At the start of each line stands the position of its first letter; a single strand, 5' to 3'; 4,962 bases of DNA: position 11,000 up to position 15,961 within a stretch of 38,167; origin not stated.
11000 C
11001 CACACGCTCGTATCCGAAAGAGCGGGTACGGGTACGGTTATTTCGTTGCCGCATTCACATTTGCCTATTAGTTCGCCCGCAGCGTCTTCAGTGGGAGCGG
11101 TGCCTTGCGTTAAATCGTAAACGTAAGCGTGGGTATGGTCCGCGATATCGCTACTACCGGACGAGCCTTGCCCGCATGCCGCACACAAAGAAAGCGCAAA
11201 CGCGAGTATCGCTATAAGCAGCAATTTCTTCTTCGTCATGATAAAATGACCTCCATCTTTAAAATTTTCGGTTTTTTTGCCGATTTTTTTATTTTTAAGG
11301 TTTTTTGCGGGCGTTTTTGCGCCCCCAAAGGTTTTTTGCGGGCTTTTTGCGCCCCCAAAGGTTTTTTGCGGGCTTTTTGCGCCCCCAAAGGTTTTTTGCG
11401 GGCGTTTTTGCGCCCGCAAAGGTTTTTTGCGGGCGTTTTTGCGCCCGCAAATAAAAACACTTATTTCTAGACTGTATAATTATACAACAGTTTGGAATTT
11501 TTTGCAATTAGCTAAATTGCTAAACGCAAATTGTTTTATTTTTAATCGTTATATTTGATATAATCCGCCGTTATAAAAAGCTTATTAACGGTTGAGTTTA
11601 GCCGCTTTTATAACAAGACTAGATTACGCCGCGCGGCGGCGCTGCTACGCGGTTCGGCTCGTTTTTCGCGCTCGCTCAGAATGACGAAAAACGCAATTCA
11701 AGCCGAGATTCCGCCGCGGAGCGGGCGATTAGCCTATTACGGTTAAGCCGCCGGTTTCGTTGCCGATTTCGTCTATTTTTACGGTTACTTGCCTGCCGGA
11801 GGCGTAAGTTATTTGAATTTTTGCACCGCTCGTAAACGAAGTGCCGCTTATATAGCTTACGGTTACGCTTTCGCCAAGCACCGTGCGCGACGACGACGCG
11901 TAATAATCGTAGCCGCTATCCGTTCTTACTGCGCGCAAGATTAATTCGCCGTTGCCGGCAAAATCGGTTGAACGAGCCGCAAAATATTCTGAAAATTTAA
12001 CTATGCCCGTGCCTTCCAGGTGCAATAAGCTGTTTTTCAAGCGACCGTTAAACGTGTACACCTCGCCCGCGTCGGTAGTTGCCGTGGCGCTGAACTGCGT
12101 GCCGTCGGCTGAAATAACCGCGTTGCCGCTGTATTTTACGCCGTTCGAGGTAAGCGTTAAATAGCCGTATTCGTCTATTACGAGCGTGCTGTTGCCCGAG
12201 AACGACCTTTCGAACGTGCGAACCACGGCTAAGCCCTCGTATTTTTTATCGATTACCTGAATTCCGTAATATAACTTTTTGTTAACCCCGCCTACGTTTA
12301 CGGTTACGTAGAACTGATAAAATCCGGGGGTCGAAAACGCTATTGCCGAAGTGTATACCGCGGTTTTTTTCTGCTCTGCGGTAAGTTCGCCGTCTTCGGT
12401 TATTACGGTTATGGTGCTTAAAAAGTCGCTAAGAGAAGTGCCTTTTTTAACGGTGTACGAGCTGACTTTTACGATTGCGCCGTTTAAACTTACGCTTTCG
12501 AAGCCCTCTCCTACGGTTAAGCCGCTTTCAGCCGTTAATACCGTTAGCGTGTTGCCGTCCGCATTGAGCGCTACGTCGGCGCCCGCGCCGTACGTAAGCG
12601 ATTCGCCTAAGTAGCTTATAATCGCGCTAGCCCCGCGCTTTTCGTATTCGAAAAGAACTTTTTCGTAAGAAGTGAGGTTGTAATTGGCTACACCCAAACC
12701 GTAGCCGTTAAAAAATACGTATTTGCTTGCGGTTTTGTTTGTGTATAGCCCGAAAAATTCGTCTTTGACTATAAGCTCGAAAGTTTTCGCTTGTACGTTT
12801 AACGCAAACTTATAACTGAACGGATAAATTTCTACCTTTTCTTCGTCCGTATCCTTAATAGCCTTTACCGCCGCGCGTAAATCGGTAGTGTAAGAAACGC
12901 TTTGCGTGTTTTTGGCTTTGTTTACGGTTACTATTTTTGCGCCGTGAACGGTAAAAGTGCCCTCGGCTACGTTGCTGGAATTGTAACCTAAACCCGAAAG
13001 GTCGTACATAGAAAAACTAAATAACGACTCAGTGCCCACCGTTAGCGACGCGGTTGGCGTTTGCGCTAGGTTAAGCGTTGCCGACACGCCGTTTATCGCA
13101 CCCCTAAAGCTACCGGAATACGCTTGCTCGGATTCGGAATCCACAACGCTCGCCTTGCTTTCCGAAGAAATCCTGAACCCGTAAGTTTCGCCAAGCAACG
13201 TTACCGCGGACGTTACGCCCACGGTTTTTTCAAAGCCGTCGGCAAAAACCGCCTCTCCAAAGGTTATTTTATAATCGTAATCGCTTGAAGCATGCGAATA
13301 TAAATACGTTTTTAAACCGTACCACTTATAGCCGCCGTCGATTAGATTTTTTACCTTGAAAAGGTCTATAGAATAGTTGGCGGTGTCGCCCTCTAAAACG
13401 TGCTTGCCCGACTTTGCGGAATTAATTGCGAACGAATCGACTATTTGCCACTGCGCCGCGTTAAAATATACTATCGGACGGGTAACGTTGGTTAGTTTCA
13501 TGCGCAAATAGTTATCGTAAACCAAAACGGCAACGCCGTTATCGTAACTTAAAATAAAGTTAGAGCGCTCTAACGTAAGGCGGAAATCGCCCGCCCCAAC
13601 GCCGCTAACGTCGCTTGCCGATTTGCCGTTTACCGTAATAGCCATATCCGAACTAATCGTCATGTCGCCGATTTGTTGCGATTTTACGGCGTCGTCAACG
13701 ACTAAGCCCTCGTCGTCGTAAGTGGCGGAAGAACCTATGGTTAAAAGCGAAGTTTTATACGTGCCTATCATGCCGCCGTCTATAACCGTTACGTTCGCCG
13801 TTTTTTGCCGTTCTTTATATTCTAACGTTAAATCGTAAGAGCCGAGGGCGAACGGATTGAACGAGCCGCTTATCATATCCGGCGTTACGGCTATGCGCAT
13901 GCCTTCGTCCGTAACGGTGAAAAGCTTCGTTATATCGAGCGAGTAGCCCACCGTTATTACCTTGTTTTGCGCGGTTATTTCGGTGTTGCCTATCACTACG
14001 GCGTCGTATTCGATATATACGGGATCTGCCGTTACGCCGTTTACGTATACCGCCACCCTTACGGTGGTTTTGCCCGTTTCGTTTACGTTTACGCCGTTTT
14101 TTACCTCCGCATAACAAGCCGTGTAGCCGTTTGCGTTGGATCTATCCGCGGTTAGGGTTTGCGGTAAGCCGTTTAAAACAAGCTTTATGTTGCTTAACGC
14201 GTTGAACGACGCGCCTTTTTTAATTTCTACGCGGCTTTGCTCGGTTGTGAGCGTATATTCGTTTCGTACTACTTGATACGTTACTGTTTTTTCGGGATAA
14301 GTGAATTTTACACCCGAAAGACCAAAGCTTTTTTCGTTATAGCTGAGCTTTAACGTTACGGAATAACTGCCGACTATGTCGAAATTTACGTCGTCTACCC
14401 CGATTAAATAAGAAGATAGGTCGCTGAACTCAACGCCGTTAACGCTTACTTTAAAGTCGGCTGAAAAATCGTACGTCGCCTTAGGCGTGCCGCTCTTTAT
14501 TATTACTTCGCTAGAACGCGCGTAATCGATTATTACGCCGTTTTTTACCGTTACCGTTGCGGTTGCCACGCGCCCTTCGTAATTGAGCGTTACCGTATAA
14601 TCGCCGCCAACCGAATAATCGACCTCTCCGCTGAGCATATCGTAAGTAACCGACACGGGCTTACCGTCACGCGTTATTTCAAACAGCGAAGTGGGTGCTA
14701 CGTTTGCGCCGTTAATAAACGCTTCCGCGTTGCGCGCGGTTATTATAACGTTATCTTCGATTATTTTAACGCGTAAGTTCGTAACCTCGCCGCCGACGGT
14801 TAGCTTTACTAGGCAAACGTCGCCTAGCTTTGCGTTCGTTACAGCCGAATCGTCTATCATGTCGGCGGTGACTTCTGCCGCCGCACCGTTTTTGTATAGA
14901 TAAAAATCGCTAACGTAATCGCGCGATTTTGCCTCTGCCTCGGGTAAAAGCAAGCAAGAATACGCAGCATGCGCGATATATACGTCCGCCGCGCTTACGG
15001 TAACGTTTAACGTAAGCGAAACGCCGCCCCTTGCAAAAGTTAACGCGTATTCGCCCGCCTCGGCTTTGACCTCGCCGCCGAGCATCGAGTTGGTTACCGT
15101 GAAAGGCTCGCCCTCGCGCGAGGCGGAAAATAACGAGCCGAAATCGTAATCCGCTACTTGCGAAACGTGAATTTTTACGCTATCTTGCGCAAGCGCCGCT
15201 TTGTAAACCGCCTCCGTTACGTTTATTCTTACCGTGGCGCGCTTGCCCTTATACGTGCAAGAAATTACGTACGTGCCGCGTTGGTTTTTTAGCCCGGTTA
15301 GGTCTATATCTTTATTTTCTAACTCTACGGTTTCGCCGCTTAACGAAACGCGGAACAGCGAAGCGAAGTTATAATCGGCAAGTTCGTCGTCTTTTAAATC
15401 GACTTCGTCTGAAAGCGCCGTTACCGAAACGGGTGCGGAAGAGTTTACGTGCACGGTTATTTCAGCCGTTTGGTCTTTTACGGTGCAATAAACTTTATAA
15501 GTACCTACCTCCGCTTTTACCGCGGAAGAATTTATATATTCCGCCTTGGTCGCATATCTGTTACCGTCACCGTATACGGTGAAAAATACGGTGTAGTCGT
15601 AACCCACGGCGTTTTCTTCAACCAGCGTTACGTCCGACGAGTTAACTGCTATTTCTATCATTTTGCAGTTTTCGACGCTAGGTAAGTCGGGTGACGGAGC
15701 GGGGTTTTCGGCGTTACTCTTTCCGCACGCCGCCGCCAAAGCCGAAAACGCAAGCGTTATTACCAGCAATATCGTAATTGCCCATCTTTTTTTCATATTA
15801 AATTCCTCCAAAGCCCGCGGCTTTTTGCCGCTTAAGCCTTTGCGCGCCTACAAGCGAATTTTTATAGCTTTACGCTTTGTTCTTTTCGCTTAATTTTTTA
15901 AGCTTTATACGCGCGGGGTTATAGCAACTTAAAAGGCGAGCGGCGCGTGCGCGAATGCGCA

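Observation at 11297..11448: Five tandem 30/31-bp palindromic units sit between a near-consensus promoter and the start codon of the 1785-aa lipoprotein gene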

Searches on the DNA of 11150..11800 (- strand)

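Call 52: search_rna_families(source=window, start=11150, end=11800, threshold=evalue, max_evalue=1)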
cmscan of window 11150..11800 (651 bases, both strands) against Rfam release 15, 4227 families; matches with E-value up to 1: 10.
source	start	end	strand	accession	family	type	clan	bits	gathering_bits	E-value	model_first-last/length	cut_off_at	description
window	11378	11438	+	RF04201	MIR7510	Gene; miRNA;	-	31.1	93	0.00048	1-79/79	no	MIR7510 microRNA precursor family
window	11372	11440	+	RF00697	mir-186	Gene; miRNA;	-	22.9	70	0.077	1-82/82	no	mir-186 microRNA precursor family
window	11387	11459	+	RF03984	MIR2933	Gene; miRNA;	-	22.4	70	0.037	1-112/112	no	MIR2933 microRNA precursor family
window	11354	11442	+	RF02837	anti-hemB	Gene; sRNA;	-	20.7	49.5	0.022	1-81/81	no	Burkholderia RNA 7 (anti-hemB)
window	11303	11427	+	RF02868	ncS037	Gene; sRNA;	-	20.5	112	0.48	1-152/152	no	Burkholderia sRNA 37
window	11393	11537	-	RF02665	PsiU1-6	Gene; snRNA; snoRNA; scaRNA;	-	20.3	72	0.081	1-159/159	no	Drosophila small cajal body-specific RNA PsiU1-6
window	11410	11547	+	RF00124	IS102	Gene; sRNA;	-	18.9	46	0.88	1-206/206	no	IS102 RNA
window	11396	11505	+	RF02638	EF0605_EF0606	Gene; sRNA;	-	18.4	219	0.53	1-179/179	no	Enterococcus sRNA EF0605_EF0606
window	11257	11510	-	RF01578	RUF1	Gene; sRNA;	-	17.6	70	0.76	1-264/264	no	Plasmodium RNA of unkown function RUF1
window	11349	11425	+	RF02423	Bp1_781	Gene; sRNA;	-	17.1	80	0.039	1-230/230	no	Burkholderia sRNA Bp1_Cand871_SIPHT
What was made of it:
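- On Any described RNA family (Rfam 15): In E-value mode there are only generic hairpin matches far below threshold, best 31 bits against a threshold of 93 (call 52).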

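Call 65: search_dna_similar(query=window:11240-11600:-, collection=plasmids, mode=distant, max_evalue=0.001, max_rows=10)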
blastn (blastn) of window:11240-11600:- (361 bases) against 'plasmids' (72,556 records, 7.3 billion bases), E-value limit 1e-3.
No match.

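Call 66: search_dna_similar(query=window:11240-11600:-, collection=phages, mode=distant, max_evalue=0.001, max_rows=10)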
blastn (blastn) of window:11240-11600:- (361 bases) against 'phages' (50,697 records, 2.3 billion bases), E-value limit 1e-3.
No match.
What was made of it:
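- Tried and rejected: blastn of the array, promoter block and proximal leader (11240-11600) against plasmid and phage records: nothing (calls 65, 66).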

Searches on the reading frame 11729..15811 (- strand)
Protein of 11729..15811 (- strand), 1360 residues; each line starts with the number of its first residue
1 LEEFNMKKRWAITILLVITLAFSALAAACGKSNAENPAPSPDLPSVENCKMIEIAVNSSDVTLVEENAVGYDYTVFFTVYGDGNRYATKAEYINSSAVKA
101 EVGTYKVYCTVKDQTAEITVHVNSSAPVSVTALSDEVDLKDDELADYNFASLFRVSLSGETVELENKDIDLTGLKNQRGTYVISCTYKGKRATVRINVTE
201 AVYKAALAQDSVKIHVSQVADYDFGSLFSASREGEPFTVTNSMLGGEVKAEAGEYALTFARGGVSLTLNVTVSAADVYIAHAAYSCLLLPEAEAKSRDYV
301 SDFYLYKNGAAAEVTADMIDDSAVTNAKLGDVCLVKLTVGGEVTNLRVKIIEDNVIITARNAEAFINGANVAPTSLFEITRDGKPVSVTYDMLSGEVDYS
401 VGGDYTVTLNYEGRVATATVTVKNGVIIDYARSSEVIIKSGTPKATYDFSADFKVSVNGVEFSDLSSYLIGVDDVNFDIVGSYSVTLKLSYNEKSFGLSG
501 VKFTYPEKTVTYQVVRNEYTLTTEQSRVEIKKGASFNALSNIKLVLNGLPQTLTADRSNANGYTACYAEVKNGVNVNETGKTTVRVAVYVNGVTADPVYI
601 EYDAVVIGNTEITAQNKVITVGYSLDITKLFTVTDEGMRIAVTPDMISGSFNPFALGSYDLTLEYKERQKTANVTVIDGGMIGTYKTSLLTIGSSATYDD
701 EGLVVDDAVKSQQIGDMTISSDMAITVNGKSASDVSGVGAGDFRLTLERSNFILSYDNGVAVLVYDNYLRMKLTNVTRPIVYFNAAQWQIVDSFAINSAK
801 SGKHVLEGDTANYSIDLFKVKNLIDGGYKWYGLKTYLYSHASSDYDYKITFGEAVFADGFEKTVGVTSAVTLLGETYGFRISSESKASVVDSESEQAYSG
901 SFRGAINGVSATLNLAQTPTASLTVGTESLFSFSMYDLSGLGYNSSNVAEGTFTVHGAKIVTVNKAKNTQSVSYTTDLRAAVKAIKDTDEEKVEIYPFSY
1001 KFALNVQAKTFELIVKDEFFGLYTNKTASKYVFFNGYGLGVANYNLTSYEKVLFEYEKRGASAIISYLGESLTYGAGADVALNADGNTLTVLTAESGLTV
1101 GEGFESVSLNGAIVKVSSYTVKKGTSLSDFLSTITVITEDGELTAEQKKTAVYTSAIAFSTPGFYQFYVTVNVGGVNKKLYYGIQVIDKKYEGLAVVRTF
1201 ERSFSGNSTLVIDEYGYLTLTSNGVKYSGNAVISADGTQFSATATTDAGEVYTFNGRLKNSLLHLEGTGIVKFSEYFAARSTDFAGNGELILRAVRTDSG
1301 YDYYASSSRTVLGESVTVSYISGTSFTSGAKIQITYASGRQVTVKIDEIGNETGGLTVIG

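Call 8: search_protein_families(library=pfam, proteins=[window:11729-15811:-])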
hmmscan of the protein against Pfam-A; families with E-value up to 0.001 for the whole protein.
window:11729-15811:- (1360 aa): 1 family
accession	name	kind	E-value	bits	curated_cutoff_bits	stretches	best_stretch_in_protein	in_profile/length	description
PF07523.18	Big_3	-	1.6e-06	28.7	21.2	1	613-676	2-68/68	Bacterial Ig-like domain (group 3)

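Call 32: find_homologous_proteins(query=window:11729-15811:-, max_evalue=1e-20)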
Query window:11729-15811:- (1360 aa): 25 proteins with E <= 1e-20 among 8000 candidates.
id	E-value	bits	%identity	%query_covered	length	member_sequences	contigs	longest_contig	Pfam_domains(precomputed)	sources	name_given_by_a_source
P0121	0.0e+0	2914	100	100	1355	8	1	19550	PF07523.19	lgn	-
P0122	0.0e+0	2278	77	100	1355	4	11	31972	PF07523.19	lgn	-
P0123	0.0e+0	1788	62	100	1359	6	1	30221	PF07523.19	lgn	-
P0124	0.0e+0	1450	52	100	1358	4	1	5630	PF07523.19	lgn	-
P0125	0.0e+0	1384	51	100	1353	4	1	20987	PF07523.19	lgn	-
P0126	0.0e+0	1379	51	100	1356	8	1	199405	PF07523.19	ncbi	-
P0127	5.4e-284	963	40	99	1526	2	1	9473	PF07523.19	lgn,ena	-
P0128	4.7e-193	662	33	99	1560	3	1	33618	PF07523.19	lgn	-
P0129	1.2e-186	641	33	92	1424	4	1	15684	-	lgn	-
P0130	1.5e-179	617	34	87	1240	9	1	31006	PF07523.19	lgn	-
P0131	1.6e-179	617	32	100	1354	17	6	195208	PF07523.19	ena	-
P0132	1.7e-168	581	34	90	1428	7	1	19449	PF07523.19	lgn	-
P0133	1.0e-167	578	33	91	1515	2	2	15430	-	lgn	-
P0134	1.9e-163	564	34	86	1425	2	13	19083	-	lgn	-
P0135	2.5e-160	554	32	90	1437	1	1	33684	PF07523.19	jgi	-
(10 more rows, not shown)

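Call 33: find_encoding_contigs(protein=P0121, flank=10000, max_places=10)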
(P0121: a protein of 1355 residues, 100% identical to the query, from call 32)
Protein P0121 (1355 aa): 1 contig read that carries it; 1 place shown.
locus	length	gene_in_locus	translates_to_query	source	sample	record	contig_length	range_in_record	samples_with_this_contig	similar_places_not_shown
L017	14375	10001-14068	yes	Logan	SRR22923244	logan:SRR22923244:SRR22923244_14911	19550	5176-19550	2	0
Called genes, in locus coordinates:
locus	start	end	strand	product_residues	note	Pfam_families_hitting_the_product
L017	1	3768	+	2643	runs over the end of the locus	PF00082:Peptidase_S8, PF02225:PA, PF06280:fn3_5, PF02368:Big_2 (weak), PF13306:LRR_5, PF13855:LRR_8 (faint), PF13306:LRR_5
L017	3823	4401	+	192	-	-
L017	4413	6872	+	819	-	-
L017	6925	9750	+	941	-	-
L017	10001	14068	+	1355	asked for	PF07523:Big_3 (faint)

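Call 34: find_encoding_contigs(protein=P0122, flank=10000, max_places=10)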
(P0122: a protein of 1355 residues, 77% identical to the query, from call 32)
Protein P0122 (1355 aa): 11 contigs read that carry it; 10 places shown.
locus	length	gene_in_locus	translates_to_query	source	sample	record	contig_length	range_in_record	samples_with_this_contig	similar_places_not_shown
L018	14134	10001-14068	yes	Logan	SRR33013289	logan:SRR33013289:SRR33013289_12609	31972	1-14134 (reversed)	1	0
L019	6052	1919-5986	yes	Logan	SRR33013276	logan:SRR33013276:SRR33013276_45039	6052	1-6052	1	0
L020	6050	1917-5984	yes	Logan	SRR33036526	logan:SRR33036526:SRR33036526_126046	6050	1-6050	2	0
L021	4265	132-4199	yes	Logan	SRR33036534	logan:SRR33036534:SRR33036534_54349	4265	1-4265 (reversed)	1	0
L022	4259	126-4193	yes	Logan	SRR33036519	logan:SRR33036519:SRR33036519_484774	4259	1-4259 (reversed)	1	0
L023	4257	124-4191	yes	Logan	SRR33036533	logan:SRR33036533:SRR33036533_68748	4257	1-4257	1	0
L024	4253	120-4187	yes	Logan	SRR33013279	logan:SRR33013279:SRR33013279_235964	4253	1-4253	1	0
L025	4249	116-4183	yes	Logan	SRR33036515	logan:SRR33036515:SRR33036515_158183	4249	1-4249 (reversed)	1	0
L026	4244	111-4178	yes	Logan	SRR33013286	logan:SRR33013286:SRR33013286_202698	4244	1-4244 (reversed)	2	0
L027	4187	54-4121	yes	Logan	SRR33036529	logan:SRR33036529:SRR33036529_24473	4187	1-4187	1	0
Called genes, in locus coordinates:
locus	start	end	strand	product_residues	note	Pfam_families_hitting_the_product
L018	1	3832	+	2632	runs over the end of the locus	PF00082:Peptidase_S8, PF02225:PA, PF02368:Big_2 (faint), PF06280:fn3_5, PF13306:LRR_5, PF13855:LRR_8 (faint), PF13306:LRR_5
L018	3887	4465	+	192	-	-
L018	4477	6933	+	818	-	-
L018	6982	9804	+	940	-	-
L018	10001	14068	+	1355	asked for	PF07523:Big_3 (faint)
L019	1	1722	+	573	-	?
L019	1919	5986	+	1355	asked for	PF07523:Big_3 (faint)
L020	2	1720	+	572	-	?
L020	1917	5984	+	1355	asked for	PF07523:Big_3 (faint)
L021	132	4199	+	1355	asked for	PF07523:Big_3 (faint)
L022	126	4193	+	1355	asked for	PF07523:Big_3 (faint)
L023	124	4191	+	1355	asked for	PF07523:Big_3 (faint)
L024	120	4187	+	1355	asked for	PF07523:Big_3 (faint)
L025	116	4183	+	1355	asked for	PF07523:Big_3 (faint)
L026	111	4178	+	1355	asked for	PF07523:Big_3 (faint)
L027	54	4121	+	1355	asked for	PF07523:Big_3 (faint)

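Call 38: list_cluster_members(proteins=[P0121, P0002, P0123])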
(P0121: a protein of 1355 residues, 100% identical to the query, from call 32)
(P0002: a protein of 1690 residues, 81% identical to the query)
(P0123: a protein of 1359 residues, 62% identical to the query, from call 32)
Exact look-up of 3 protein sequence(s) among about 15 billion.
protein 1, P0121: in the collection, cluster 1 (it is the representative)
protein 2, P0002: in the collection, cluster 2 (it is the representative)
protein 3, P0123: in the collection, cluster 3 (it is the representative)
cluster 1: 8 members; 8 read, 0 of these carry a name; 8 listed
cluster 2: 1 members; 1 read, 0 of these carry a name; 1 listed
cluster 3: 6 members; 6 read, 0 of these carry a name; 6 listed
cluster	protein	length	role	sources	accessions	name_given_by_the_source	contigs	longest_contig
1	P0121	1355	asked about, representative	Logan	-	-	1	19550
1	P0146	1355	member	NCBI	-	-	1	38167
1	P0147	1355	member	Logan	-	-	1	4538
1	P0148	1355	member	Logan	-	-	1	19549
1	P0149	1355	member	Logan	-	-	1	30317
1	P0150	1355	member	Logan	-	-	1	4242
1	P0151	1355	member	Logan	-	-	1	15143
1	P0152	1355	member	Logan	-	-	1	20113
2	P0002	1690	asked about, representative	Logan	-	-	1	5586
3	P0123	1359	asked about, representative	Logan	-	-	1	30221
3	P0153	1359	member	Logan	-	-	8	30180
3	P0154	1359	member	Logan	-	-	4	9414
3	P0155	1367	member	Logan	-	-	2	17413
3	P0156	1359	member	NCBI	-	-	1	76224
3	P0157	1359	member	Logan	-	-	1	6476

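Call 39: find_encoding_contigs(protein=P0149, flank=10000, max_places=10)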
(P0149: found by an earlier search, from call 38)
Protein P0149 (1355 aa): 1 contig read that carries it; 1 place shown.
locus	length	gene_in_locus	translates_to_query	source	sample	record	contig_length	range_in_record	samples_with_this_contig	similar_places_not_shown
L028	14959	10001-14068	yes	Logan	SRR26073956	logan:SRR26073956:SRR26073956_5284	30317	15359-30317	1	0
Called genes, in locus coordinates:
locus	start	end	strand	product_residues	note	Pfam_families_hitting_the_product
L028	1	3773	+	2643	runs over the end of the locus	PF00082:Peptidase_S8, PF02225:PA, PF06280:fn3_5, PF02368:Big_2 (weak), PF13306:LRR_5, PF13855:LRR_8 (faint), PF13306:LRR_5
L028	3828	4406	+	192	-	-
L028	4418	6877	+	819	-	-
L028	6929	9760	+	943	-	-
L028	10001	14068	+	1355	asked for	PF07523:Big_3 (faint)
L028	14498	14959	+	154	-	?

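Call 40: find_encoding_contigs(protein=P0156, flank=10000, max_places=10)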
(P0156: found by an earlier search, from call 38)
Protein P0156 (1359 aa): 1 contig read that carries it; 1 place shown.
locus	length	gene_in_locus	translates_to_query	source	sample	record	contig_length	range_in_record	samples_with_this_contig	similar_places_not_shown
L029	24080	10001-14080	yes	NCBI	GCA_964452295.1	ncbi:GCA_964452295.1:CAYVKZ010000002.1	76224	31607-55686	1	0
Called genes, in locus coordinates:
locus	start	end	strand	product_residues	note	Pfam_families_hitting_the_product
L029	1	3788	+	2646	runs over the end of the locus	PF00082:Peptidase_S8, PF02225:PA, PF06280:fn3_5 (weak), PF02368:Big_2, PF13306:LRR_5, PF13855:LRR_8 (faint), PF13306:LRR_5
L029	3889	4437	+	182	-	-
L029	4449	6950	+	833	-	-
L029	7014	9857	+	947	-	-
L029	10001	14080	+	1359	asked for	PF07523:Big_3 (faint)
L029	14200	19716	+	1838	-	PF09479:Flg_new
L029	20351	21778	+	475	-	PF00324:AA_permease, PF13520:AA_permease_2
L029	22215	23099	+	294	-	PF00497:SBP_bac_3, PF10613:Lig_chan-Glu_bd (faint)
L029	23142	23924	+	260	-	PF00528:BPD_transp_1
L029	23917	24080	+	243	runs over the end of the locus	PF02463:SMC_N, PF13476:AAA_23 (weak), PF00005:ABC_tran, PF09818:ABC_ATPase (faint), PF13304:AAA_21 (weak)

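Call 43: find_encoding_contigs(protein=P0152, flank=10000, max_places=10)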
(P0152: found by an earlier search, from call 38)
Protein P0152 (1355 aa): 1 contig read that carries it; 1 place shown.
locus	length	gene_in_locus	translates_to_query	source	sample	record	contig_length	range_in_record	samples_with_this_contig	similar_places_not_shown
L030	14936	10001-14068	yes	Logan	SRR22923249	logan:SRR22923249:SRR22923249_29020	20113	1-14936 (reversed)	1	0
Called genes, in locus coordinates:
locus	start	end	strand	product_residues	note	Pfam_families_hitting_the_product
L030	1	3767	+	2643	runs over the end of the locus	PF00082:Peptidase_S8, PF02225:PA, PF06280:fn3_5, PF02368:Big_2 (weak), PF13306:LRR_5, PF13855:LRR_8 (faint), PF13306:LRR_5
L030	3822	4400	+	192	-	-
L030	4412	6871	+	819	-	-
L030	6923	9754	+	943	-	-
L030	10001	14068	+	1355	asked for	PF07523:Big_3 (faint)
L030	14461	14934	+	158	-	?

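Call 44: find_encoding_contigs(protein=P0151, flank=10000, max_places=10)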
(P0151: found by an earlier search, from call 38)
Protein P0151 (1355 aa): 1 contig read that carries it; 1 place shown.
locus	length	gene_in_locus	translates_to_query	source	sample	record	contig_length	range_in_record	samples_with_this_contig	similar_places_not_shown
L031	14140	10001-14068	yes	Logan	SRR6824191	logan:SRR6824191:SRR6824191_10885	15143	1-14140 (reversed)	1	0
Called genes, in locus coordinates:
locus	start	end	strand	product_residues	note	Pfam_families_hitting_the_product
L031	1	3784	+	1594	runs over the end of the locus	?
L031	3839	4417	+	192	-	-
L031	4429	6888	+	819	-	-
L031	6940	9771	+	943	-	-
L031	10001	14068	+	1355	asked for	PF07523:Big_3 (faint)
